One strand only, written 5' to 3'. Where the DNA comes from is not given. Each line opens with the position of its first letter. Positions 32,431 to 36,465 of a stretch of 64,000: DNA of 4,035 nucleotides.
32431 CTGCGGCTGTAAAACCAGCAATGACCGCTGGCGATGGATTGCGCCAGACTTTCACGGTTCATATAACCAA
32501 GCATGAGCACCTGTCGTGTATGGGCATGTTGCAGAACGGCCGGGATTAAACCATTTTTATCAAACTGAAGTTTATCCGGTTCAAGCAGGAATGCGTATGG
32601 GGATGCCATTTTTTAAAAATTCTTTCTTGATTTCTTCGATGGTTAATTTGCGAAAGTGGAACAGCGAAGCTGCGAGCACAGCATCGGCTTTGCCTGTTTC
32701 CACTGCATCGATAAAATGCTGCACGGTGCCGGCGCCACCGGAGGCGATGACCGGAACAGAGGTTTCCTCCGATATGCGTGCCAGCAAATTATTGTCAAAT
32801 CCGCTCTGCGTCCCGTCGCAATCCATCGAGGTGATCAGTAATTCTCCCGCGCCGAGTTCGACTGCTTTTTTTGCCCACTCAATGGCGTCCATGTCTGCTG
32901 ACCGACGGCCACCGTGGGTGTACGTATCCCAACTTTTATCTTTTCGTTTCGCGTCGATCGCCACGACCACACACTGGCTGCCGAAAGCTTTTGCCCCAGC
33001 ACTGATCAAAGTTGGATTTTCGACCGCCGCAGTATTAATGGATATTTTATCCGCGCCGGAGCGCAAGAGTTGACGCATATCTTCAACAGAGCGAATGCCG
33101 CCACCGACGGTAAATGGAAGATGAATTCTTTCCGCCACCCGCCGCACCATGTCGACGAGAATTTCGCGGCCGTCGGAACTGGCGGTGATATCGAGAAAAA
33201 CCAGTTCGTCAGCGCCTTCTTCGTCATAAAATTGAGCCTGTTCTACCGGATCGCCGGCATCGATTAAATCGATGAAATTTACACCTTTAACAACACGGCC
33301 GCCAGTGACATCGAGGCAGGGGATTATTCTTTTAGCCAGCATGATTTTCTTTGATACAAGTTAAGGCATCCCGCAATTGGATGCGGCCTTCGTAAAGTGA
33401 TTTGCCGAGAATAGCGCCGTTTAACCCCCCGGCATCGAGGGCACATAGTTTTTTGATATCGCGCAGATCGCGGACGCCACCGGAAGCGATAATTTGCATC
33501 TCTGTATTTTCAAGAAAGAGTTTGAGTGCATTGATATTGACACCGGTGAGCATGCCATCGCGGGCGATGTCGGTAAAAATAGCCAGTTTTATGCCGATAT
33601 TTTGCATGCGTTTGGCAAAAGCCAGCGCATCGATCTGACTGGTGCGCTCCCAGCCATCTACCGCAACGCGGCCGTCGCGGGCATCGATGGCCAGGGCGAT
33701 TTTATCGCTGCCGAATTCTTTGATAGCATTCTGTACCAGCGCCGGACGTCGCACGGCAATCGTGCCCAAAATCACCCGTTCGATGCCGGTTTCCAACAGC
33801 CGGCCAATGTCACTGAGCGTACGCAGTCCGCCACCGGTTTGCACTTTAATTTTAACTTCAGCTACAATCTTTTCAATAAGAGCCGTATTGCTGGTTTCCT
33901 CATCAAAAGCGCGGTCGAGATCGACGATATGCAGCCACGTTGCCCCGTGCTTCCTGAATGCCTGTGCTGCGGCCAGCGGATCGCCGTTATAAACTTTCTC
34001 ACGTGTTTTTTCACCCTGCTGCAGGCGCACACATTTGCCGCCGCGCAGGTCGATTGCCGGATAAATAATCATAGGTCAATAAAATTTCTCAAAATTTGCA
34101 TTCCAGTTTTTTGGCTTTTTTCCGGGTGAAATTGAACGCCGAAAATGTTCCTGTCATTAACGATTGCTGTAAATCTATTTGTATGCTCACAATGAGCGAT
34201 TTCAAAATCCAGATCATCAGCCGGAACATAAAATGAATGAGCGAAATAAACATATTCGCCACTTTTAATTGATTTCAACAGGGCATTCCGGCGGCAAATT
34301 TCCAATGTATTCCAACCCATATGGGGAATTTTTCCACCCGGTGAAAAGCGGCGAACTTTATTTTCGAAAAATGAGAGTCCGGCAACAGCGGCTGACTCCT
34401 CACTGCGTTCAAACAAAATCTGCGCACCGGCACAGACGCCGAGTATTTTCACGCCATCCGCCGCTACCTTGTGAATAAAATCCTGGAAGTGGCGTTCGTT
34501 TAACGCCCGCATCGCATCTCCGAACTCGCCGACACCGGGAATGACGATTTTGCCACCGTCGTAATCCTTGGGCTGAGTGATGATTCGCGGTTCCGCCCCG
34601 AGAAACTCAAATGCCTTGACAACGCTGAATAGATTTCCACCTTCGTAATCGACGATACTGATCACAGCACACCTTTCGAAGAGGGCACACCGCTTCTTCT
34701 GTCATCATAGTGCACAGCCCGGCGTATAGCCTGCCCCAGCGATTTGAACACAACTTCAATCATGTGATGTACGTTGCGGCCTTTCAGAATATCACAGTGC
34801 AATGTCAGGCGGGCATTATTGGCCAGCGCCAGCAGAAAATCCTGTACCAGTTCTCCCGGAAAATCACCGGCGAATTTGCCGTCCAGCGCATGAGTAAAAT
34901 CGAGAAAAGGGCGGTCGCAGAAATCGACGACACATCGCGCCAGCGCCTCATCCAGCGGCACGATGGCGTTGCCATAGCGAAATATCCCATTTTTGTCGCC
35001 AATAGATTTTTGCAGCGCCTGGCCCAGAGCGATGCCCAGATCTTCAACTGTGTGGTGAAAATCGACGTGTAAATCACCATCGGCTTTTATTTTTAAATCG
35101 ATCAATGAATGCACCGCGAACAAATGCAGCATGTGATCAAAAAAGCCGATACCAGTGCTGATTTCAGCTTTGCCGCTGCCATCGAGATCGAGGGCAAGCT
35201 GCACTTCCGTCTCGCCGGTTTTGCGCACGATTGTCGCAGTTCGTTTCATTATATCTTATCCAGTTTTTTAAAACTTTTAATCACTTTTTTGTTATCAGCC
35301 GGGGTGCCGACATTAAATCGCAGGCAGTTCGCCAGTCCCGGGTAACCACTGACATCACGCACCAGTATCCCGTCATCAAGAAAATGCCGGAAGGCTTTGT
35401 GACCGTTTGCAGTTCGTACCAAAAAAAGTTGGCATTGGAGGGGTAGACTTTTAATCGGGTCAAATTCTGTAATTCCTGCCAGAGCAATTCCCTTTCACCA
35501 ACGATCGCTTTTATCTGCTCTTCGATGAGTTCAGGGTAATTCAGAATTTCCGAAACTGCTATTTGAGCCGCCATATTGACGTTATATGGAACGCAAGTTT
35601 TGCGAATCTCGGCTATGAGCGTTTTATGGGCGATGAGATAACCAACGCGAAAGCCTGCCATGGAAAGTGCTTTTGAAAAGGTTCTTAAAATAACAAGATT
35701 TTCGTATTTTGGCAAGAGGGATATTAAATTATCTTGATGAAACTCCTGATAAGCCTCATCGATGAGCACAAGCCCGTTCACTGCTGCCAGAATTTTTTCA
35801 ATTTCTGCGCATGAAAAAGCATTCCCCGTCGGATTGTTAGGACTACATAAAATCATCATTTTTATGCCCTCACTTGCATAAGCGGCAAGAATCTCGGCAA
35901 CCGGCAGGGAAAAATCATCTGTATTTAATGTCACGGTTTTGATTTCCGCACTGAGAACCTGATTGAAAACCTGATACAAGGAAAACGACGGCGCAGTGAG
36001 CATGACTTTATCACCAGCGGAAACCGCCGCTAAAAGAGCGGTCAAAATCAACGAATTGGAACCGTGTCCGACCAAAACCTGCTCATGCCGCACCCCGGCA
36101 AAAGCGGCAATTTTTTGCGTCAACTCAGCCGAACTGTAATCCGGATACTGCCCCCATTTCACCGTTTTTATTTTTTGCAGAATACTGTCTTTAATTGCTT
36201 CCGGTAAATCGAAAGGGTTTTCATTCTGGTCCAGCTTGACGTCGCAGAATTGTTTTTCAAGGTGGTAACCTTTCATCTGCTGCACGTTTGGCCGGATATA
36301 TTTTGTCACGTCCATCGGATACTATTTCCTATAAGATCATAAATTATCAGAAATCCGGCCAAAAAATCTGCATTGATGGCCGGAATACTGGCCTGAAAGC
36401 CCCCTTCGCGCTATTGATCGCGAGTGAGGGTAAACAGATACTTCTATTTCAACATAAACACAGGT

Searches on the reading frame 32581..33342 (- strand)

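Call 24: search_protein_families(library=pfam, proteins=[window:32581-33342:-], max_evalue=0.0001)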
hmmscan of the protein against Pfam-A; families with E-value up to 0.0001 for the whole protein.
window:32581-33342:- (253 aa): 6 families
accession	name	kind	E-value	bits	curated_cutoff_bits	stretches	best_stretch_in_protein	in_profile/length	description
PF00977.27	His_biosynth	-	8.2e-83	277.8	23.6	1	5-233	1-227/228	Histidine biosynthesis protein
PF05690.20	ThiG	-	4.7e-08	33.1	23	0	156-226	136-205/247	Thiazole biosynthesis protein ThiG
PF01207.24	Dus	-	6e-07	29.3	20.4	1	60-118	170-228/311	Dihydrouridine synthase (Dus)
PF03060.21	NMO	-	6.1e-06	26.3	28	0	122-226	114-223/331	Nitronate monooxygenase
PF02581.23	TMP-TENI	-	3.8e-05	23.6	27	0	34-103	106-177/180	Thiamine monophosphate synthase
PF01180.27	DHO_dh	-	4.6e-05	23.2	27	0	60-110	224-277/291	Dihydroorotate dehydrogenase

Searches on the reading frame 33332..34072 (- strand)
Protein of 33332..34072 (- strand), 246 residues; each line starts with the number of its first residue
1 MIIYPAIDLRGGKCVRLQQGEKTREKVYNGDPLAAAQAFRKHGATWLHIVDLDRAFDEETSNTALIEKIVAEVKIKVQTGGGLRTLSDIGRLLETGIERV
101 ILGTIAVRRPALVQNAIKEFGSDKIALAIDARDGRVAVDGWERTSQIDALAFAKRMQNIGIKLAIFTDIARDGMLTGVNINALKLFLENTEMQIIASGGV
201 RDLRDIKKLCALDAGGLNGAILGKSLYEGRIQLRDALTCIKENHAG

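Call 24: search_protein_families(library=pfam, proteins=[window:33332-34072:-], max_evalue=0.0001)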
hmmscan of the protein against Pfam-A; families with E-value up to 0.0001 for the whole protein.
window:33332-34072:- (246 aa): 2 families
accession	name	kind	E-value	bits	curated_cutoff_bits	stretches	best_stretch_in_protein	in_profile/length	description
PF00977.27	His_biosynth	-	1.8e-78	263.6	23.6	1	3-231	2-227/228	Histidine biosynthesis protein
PF01207.24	Dus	-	2.7e-05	23.9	20.4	0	56-118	166-231/311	Dihydrouridine synthase (Dus)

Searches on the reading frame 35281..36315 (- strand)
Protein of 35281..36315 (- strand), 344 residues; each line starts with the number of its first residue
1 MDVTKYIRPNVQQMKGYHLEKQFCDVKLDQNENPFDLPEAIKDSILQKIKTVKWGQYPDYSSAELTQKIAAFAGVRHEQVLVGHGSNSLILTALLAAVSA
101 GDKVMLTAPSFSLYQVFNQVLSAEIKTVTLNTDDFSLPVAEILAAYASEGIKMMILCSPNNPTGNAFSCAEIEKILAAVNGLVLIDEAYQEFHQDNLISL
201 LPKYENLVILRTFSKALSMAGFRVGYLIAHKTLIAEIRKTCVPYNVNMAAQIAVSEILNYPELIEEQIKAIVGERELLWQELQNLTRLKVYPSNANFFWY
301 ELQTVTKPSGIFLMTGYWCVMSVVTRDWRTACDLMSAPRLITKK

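Call 23: search_protein_families(library=pfam, proteins=[window:35281-36315:-], max_evalue=0.0001)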
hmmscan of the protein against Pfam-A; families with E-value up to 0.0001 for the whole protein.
window:35281-36315:- (344 aa): 2 families
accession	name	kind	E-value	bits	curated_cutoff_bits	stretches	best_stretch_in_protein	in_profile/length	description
PF00155.27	Aminotran_1_2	-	3.6e-55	188.1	19.7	1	26-301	4-308/361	Aminotransferase class I and II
PF04864.19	Alliinase_C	-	1.8e-05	24.3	22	1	72-236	61-215/363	Allinase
